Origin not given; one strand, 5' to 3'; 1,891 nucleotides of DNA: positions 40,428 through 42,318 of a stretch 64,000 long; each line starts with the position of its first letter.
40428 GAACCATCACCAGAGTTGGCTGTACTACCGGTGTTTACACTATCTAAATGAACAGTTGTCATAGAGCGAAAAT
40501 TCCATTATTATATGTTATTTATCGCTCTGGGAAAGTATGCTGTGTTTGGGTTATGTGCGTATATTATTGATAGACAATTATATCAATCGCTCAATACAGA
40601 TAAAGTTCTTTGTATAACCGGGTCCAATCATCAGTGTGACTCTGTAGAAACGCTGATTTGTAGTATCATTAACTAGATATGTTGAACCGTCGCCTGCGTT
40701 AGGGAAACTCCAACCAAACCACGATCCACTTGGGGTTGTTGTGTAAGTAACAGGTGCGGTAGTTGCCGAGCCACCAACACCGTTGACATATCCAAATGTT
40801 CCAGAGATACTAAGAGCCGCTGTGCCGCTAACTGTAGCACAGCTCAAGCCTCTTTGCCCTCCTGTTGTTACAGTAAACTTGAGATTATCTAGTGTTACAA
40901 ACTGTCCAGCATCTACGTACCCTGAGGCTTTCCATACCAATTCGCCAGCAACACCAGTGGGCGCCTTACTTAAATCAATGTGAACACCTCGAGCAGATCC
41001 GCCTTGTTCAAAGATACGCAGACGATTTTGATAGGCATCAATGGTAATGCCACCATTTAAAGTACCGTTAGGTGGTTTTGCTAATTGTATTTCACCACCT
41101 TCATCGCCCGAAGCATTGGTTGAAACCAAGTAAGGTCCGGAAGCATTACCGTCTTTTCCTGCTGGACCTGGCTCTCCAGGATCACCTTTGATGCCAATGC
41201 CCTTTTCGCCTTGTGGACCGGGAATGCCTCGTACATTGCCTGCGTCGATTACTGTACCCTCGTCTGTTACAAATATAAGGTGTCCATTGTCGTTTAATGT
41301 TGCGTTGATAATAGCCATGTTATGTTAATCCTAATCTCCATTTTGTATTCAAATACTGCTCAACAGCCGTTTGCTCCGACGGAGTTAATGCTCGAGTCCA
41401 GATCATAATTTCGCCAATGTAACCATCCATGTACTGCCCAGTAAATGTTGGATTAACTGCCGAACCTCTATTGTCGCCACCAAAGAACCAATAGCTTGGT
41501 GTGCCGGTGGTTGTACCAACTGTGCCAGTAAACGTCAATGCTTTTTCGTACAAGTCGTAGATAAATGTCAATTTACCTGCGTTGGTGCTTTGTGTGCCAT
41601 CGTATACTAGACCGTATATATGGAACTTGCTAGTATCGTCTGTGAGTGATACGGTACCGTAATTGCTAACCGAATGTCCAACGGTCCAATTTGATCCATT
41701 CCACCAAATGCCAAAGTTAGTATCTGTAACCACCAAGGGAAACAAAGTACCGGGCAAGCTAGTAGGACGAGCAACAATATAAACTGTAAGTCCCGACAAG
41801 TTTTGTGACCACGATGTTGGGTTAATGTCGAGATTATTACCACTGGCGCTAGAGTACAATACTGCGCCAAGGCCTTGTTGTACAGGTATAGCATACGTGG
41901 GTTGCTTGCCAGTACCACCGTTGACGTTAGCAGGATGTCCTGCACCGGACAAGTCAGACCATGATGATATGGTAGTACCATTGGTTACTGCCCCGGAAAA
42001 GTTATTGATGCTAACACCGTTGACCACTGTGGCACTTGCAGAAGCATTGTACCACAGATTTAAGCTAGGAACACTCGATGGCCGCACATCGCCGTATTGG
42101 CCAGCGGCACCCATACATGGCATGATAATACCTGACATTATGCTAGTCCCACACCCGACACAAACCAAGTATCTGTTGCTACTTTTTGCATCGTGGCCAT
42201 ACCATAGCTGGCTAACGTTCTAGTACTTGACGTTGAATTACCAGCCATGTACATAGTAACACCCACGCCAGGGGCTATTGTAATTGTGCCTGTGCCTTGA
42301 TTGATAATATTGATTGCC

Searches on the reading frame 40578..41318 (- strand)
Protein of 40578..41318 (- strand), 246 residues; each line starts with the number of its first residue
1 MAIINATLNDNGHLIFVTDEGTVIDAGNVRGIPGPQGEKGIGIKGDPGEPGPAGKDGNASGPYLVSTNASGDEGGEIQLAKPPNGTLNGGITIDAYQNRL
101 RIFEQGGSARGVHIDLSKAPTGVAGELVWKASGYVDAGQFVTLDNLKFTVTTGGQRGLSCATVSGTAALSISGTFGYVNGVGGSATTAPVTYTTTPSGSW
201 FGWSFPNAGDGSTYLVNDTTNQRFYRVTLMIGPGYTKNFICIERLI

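Call 77: search_protein_families(library=phrogs, proteins=[window:40578-41318:-], max_evalue=0.001)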
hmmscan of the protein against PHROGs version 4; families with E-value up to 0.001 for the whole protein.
window:40578-41318:- (246 aa): 1 family
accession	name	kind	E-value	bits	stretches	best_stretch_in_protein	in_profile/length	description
phrog_22009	-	unknown function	0.00052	21.2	1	12-64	30-77/169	-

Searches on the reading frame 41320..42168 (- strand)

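Call 77: search_protein_families(library=phrogs, proteins=[window:41320-42168:-], max_evalue=0.001)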
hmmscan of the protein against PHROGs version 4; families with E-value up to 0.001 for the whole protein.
window:41320-42168:- (282 aa): 2 families
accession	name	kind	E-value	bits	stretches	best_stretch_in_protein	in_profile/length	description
phrog_11772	-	unknown function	7.9e-08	33.2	0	28-70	26-69/246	-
phrog_10356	-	head and packaging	4.6e-07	29.3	1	30-280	382-625/852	virion structural protein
